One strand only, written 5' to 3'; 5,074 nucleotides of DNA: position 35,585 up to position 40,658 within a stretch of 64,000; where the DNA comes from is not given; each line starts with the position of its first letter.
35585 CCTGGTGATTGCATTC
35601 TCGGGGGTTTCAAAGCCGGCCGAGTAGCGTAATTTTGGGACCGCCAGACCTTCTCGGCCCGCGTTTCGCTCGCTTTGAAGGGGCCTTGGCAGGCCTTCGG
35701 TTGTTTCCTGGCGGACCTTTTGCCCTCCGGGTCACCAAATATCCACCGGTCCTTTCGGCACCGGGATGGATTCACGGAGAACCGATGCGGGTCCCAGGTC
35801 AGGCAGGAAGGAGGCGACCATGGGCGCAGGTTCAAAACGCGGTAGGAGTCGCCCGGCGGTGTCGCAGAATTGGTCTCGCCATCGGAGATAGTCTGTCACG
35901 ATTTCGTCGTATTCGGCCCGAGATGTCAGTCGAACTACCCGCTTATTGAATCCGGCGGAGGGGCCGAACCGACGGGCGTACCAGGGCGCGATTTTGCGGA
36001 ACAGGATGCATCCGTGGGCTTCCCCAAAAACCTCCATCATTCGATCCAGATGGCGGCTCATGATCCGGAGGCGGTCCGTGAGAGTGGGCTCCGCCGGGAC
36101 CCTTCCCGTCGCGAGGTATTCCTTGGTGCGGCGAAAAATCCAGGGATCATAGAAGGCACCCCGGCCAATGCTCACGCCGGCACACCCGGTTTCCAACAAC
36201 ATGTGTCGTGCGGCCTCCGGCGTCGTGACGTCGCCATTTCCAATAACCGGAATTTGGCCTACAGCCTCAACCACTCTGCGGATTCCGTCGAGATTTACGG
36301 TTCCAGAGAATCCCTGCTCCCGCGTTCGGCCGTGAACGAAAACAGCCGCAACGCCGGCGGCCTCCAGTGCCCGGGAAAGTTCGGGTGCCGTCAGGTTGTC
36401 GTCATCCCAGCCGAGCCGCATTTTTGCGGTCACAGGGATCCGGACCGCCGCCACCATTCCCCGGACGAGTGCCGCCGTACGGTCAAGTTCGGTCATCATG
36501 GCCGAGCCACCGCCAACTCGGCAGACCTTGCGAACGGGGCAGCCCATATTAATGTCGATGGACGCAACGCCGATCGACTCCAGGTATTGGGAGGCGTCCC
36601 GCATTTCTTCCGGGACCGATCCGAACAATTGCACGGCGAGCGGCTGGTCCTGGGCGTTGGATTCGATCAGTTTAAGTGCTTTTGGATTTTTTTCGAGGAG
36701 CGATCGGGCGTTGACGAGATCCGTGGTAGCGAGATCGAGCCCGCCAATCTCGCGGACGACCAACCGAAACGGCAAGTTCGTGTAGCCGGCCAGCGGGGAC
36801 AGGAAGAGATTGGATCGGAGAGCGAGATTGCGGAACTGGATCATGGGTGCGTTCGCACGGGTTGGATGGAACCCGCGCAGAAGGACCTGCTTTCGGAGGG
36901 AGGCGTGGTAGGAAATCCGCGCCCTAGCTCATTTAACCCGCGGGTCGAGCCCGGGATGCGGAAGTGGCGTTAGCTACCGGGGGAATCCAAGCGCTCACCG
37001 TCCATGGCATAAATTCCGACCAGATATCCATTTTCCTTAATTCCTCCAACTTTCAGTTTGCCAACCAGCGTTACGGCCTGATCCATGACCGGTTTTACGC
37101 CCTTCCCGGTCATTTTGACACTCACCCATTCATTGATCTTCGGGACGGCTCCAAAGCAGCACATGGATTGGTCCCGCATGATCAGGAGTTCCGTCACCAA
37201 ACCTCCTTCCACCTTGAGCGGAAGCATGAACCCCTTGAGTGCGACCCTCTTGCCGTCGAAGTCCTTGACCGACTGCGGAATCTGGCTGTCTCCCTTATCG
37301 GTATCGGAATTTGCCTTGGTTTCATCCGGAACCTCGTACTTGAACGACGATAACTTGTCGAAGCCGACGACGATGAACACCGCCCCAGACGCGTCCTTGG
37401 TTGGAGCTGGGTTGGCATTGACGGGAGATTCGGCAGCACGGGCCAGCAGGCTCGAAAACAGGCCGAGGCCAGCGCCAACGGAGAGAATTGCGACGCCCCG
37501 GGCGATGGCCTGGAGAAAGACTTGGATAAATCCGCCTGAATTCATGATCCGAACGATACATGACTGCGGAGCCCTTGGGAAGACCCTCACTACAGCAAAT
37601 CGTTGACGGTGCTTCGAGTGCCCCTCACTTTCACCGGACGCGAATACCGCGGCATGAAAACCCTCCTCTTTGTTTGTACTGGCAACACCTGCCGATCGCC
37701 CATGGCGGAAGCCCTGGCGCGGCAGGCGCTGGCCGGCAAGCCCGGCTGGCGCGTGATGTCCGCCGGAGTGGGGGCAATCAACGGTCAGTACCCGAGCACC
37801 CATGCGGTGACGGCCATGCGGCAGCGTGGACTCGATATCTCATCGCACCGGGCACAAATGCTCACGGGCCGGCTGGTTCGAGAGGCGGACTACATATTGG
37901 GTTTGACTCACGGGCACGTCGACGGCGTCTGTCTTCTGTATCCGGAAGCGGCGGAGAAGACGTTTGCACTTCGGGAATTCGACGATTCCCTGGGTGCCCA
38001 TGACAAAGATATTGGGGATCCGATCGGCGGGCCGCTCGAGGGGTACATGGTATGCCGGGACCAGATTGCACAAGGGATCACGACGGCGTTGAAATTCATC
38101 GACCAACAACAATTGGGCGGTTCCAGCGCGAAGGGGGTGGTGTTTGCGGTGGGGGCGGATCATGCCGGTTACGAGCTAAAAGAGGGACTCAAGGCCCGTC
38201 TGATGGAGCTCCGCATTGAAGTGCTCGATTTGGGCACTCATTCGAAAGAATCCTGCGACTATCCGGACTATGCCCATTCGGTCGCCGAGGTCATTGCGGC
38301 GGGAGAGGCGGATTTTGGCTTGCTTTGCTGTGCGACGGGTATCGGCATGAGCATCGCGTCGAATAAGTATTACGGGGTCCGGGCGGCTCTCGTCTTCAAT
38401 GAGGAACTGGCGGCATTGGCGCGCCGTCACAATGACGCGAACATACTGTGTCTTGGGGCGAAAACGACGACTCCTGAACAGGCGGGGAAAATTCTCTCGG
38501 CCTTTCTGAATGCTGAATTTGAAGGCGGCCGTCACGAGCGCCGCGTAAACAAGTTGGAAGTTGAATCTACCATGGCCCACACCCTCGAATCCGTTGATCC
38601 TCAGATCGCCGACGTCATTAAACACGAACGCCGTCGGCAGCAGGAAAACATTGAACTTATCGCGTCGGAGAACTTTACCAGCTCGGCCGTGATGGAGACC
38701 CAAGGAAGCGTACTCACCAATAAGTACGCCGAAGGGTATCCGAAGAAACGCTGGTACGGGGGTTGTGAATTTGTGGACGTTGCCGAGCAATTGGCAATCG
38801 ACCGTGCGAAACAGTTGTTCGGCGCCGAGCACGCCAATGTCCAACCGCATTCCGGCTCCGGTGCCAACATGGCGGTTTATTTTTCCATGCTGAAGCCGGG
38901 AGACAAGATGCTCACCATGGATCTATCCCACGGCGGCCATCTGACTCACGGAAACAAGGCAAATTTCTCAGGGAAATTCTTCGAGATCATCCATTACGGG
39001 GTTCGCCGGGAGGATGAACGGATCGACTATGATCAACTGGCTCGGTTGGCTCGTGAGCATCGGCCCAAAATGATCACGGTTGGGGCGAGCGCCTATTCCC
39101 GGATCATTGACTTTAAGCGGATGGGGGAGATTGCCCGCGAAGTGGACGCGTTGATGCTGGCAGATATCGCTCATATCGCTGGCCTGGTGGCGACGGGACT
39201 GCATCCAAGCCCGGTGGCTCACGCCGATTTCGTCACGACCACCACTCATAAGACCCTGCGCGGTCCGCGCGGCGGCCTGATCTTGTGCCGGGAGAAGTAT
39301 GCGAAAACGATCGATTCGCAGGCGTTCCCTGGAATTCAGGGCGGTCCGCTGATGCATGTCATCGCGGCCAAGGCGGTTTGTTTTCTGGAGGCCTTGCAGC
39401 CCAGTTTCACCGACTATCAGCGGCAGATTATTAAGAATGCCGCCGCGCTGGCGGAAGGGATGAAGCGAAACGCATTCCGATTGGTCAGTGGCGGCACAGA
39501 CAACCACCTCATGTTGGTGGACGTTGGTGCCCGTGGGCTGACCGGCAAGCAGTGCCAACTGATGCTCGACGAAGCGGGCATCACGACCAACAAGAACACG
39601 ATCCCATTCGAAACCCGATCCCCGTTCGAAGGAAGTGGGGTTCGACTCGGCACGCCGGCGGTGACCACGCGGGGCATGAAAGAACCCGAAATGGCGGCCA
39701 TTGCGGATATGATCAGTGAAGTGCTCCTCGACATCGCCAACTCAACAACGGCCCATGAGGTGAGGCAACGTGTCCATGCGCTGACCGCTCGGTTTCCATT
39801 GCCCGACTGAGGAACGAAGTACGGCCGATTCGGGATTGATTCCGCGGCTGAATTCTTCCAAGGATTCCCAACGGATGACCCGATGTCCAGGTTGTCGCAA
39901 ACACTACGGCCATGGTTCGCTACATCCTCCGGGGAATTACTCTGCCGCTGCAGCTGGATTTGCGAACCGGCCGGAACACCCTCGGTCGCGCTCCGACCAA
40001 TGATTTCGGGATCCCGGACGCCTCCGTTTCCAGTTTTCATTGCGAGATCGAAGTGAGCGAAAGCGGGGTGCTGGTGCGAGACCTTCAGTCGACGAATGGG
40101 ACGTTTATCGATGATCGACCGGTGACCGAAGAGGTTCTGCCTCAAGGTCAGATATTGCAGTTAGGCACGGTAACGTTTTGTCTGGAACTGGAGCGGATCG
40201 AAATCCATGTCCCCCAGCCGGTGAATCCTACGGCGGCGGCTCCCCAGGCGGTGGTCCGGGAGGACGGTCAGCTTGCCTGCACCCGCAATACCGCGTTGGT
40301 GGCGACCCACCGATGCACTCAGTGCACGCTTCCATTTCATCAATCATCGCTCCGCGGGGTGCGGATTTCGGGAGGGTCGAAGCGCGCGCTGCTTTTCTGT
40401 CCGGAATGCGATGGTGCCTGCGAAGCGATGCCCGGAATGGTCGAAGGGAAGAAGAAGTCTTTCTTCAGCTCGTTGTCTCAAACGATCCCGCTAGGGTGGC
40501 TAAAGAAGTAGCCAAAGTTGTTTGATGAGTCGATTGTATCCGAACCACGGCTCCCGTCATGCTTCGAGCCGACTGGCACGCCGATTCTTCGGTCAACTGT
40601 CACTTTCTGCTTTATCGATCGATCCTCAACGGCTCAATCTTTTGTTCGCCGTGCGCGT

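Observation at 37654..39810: Single 718-aa reading frame fusing LMW phosphatase, RpiB and serine hydroxymethyltransferase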

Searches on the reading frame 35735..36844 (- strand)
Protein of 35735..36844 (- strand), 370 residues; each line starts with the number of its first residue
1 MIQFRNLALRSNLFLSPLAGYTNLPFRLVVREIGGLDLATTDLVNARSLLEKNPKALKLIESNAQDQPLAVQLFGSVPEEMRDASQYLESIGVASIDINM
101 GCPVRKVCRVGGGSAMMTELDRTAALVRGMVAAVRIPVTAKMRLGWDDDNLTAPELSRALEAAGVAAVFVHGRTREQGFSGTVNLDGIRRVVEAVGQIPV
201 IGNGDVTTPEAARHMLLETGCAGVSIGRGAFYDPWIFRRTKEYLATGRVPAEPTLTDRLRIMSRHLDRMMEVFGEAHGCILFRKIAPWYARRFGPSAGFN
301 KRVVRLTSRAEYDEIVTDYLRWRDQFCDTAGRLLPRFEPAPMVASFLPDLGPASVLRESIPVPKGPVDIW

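Call 32: search_protein_families(library=ncbifam, proteins=[window:35735-36844:-], max_evalue=0.00001)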
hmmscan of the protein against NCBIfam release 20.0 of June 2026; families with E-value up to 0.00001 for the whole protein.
window:35735-36844:- (370 aa): 7 families
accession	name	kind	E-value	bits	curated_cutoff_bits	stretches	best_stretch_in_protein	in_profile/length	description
TIGR00737.1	nifR3_yhdG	equivalog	4.7e-99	331.6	293.3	1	6-320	3-315/319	tRNA dihydrouridine synthase DusB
NF008774.0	PRK11815.1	equivalog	1e-31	110.2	269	1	10-249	12-257/337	tRNA dihydrouridine(20/20a) synthase DusA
NF007838.0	PRK10550.1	equivalog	1.9e-28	99.3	395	1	64-241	60-238/312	tRNA dihydrouridine(16) synthase DusC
TIGR00742.1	yjbN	subfamily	3.1e-21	76.1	397.2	1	14-241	4-237/318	tRNA dihydrouridine(20/20a) synthase DusA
TIGR01037.2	pyrD_sub1_fam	subfamily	8.2e-11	41.5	270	0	60-169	82-187/300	dihydroorotate dehydrogenase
NF005574.0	PRK07259.1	equivalog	6e-10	38.5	269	0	61-168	89-189/304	dihydroorotate dehydrogenase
TIGR00736.1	nifR3_rel_arch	hypoth_equivalog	8.7e-07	28.7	218.7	1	79-233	81-226/231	MJ0144 family RNA dihydrouridine synthase-like protein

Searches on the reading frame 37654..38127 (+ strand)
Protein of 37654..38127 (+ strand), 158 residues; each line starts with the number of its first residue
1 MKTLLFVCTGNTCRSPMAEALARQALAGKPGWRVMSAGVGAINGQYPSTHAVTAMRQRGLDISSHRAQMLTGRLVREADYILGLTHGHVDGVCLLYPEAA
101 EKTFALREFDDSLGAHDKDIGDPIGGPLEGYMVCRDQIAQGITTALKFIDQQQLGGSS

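Call 15: search_solved_structures(query=window:37654-38127:+, show_alignments=3)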
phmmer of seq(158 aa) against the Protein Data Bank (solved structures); distinct sequences matched with E-value up to 0.001: 58.
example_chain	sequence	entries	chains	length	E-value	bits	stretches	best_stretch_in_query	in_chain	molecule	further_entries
4pic_A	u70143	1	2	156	1.2e-29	106.4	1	4-149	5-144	Arginine phosphatase Ywle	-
4egs_A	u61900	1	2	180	2.8e-24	88.9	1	4-139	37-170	Ribose 5-phosphate isomerase RpiB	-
4kk3_A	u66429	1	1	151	1.9e-21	79.8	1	4-143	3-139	Low molecular weight protein-tyrosine-phosphatase YwlE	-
1zgg_A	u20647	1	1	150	1.9e-21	79.7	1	4-143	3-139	Putative low molecular weight protein-tyrosine-phosphatase ywlE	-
4eti_A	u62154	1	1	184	3e-21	79.1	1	4-143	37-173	Low molecular weight protein-tyrosine-phosphatase ywlE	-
4kk4_A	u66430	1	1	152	4.8e-20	75.2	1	4-143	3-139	Low molecular weight protein-tyrosine-phosphatase YwlE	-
4etn_A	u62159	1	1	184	7.7e-20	74.5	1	4-143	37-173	Low molecular weight protein-tyrosine-phosphatase ywlE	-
2wmy_A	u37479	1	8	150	6.1e-16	61.9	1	3-112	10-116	PUTATIVE ACID PHOSPHATASE WZB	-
2wja_A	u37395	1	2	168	8.4e-16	61.4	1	3-112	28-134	PUTATIVE ACID PHOSPHATASE WZB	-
1ljl_A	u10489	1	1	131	2.4e-14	56.7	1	2-114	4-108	arsenate reductase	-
4d74_A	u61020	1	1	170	3.8e-14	56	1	3-106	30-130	PROTEIN-TYROSINE-PHOSPHATASE AMSI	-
2fek_A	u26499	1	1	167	8.9e-14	54.8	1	3-112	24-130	Low molecular weight protein-tyrosine-phosphatase wzb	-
1lk0_A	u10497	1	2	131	9.7e-14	54.7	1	2-113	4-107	arsenate reductase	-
7dhd_A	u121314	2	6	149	2.9e-13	53.2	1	3-132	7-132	Protein-tyrosine-phosphatase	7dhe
2cd7_A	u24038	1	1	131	3.3e-13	53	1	2-114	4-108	PROTEIN ARSC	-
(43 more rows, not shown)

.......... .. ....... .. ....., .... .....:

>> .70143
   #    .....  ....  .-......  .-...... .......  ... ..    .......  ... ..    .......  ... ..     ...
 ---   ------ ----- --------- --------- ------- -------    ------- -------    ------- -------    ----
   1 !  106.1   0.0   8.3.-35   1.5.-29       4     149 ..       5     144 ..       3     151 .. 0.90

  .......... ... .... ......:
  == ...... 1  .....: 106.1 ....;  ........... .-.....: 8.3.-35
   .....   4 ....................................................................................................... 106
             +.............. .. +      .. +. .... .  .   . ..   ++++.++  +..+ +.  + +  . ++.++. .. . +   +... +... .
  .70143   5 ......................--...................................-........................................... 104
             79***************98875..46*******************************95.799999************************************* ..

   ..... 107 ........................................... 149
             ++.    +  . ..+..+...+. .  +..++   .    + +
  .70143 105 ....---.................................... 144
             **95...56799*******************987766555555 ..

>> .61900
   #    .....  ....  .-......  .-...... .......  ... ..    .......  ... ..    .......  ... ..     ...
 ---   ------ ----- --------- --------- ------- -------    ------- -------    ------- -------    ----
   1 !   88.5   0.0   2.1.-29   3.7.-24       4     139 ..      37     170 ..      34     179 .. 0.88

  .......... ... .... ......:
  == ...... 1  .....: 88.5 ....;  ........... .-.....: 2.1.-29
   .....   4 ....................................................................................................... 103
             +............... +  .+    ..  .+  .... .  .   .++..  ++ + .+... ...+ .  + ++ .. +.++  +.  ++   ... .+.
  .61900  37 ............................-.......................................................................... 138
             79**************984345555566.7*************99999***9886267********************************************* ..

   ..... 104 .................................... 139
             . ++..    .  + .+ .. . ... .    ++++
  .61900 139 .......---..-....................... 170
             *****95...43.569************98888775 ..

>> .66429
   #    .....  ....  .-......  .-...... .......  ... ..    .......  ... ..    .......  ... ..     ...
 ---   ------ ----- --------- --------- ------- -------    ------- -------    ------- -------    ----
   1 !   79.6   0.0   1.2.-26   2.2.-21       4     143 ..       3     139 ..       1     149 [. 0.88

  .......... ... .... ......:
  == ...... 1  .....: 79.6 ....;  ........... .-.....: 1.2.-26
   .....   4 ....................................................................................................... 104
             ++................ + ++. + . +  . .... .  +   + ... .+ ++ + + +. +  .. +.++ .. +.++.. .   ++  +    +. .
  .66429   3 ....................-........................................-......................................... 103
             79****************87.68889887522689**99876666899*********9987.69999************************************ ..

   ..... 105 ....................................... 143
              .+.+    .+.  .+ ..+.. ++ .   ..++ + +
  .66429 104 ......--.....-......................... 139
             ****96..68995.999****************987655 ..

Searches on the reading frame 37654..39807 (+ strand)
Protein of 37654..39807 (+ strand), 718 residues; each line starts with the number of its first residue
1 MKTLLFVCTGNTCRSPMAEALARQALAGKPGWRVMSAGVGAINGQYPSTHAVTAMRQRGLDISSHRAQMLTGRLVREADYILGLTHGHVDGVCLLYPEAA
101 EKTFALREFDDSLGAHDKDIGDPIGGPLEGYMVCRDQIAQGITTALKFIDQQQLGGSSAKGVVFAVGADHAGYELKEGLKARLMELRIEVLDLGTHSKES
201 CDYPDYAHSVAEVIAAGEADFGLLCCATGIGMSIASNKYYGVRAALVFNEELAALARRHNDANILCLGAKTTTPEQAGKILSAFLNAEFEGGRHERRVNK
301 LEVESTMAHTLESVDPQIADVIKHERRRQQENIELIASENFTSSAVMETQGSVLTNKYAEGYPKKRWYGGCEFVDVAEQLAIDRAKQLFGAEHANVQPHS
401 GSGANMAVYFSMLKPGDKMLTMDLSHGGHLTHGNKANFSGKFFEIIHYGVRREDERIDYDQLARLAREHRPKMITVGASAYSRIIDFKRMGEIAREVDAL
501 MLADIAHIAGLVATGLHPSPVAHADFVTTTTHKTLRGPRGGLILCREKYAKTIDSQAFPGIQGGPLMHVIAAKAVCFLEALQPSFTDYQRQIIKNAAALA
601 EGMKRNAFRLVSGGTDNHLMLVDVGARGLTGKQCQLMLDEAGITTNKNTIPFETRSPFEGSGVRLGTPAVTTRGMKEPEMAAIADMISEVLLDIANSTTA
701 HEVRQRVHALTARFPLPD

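Call 4: search_protein_families(library=pfam, proteins=[window:37654-39807:+])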
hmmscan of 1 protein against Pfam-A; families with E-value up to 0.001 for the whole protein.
window:37654-39807:+ (718 aa): 4 families
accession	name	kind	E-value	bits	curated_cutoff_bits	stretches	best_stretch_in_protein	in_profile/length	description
PF00464.25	SHMT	-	4.2e-164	546.3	27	1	311-687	1-399/399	Serine hydroxymethyltransferase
PF02502.23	LacAB_rpiB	-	4.2e-54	182.7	24.7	1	165-301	2-138/138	Ribose/Galactose Isomerase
PF01451.26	LMWPc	-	3.5e-30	105.6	23.2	1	5-142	2-140/144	Low molecular weight phosphotyrosine protein phosphatase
PF01212.27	Beta_elim_lyase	-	5.1e-07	29.7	27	1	383-609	39-236/288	Beta-eliminating lyase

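Call 5: search_protein_families(library=ncbifam, proteins=[window:37654-39807:+])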
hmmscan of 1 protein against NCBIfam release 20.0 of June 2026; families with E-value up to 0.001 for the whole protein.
window:37654-39807:+ (718 aa): 28 families (the best 25 are shown)
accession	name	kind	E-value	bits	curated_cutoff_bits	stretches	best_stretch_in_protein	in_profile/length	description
NF000586.1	PRK00011.1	subfamily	2.1e-191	636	335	1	315-716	1-403/404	serine hydroxymethyltransferase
NF010094.0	PRK13580.1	equivalog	6e-141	470.5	735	2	417-704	169-458/496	glycine hydroxymethyltransferase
NF004051.0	PRK05571.1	subfamily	3.4e-53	179.4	135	1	164-302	4-143/149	ribose-5-phosphate isomerase B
TIGR00689.1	rpiB_lacA_lacB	subfamily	5.5e-51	172.3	88.3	1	165-302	2-140/145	RpiB/LacA/LacB family sugar-phosphate isomerase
TIGR01120.1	rpiB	equivalog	2.2e-49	167.1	138.65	1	165-302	3-140/143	ribose 5-phosphate isomerase B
TIGR02133.1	RPI_actino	equivalog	4.5e-37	127.2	168.2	1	165-301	4-142/148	ribose-5-phosphate isomerase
TIGR04506.1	F_threo_transal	equivalog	3.6e-30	105.3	650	1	317-712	5-399/609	fluorothreonine transaldolase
NF006381.0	PRK08622.1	equivalog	3.5e-27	95.3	234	1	164-301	3-141/171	galactose-6-phosphate isomerase subunit LacB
NF006380.0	PRK08621.1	equivalog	4.5e-25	88.7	164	1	165-302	4-139/142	galactose-6-phosphate isomerase subunit LacA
NF051858.1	EryPhIsonDerIRhiz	equivalog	8.6e-23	81.1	240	1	165-291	4-132/150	D-erythrulose-4-phosphate isomerase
TIGR01119.1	lacB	equivalog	1e-20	74.1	312.55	1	164-319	3-157/171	galactose-6-phosphate isomerase subunit LacB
NF009258.0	PRK12615.1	equivalog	3.9e-19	69.2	325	1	164-311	3-149/171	galactose-6-phosphate isomerase subunit LacB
TIGR01118.1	lacA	equivalog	9.1e-19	68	181.1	1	165-301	4-138/141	galactose-6-phosphate isomerase subunit LacA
NF009257.0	PRK12613.1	equivalog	1.1e-18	67.8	243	1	165-301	4-137/141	galactose-6-phosphate isomerase subunit LacA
NF010053.0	PRK13530.1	subfamily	2e-17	63.8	215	1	2-116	4-110/133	arsenate reductase (thioredoxin)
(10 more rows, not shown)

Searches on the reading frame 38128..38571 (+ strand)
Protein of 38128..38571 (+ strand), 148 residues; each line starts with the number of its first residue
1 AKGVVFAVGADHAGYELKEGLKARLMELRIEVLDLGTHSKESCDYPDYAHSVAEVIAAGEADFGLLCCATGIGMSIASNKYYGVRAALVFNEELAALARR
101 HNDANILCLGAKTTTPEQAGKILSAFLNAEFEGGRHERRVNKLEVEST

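Call 57: search_solved_structures(query=window:38128-38571:+, show_alignments=2, max_evalue=1e-20)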
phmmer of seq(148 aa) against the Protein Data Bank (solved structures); distinct sequences matched with E-value up to 1e-20: 14.
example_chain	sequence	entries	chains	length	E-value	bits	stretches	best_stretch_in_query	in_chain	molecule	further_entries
1o1x_A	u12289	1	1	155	1.3e-42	148.4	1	4-144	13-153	ribose-5-phosphate isomerase RpiB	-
3he8_A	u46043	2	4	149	6.3e-39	136.5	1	7-143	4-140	Ribose-5-phosphate isomerase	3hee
3ph3_A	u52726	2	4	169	7.6e-39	136.3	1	6-143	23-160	Ribose-5-phosphate isomerase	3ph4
1nn4_A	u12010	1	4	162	1.1e-37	132.6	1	6-143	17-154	Ribose 5-phosphate isomerase B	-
6fxs_A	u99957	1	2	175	2.9e-37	131.1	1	6-145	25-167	Ribose 5-phosphate isomerase, putative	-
3s5p_A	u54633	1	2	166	3.5e-37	130.9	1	7-144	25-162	Ribose 5-phosphate isomerase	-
2vvr_A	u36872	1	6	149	8.6e-37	129.6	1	6-143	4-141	RIBOSE-5-PHOSPHATE ISOMERASE B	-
4em8_A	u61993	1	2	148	4.2e-35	124.2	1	8-143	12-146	Ribose 5-phosphate isomerase B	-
6mu0_A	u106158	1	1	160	3.1e-33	118.1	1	8-143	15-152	Probable ribose-5-phosphate isomerase B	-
6fxl_A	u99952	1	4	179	7.5e-33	116.9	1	7-144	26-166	Ribose 5-phosphate isomerase, putative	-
6fxw_A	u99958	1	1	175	2.8e-32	115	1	7-145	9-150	Putative ribose 5-phosphate isomerase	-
3k7o_A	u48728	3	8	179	3.7e-32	114.6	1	7-144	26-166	Ribose 5-phosphate isomerase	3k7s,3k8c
3m1p_A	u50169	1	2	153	4.3e-31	111.2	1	7-144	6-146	Ribose 5-phosphate isomerase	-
3k7p_A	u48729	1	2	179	6.9e-31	110.5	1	7-144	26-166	Ribose 5-phosphate isomerase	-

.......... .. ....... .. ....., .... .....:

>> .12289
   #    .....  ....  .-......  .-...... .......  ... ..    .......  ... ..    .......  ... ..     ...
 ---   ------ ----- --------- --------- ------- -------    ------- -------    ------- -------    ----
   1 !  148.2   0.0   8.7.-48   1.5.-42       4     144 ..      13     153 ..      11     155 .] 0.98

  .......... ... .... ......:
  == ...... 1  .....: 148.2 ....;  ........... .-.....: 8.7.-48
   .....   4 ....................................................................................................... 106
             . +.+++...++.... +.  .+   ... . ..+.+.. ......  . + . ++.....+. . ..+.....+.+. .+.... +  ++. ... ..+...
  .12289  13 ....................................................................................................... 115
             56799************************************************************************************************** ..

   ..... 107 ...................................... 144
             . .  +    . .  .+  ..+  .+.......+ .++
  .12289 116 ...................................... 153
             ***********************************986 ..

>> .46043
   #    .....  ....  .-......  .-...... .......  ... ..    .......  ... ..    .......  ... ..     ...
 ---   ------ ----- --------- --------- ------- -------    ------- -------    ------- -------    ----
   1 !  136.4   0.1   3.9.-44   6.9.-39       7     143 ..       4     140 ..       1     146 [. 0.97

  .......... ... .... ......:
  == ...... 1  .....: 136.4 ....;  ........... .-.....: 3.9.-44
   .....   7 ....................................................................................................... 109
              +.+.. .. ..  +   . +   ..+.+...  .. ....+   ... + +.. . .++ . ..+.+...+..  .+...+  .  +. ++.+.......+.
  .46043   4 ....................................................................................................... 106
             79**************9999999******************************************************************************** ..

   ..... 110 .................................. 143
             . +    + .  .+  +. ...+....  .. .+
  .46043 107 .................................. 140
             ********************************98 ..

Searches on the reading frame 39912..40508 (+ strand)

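Call 32: search_protein_families(library=ncbifam, proteins=[window:39912-40508:+], max_evalue=0.00001)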
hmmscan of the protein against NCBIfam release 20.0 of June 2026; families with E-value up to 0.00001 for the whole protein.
window:39912-40508:+ (199 aa): 5 families
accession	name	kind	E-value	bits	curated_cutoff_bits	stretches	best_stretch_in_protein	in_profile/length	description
NF049868.1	FhaB_Rv0019c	equivalog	1.4e-11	44.7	125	1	7-89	73-156/158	FHA domain-containing protein FhaB/FipA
TIGR03354.1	VI_FHA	hypoth_equivalog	2e-09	37.8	120.25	1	17-117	21-132/420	type VI secretion system-associated FHA domain protein TagH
NF052573.1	HisKinEspAMyxo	equivalog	4.3e-08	31.7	1400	1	17-89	43-116/755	serine histidine kinase EspA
NF041660.2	oxygluDhInhib_OdhI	equivalog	5.1e-08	32.8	200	1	22-87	58-123/130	oxoglutarate dehydrogenase inhibitor Odhl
NF033760.1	gliding_GltG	equivalog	1.9e-06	26.7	650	1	24-109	28-114/650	adventurous gliding motility protein GltG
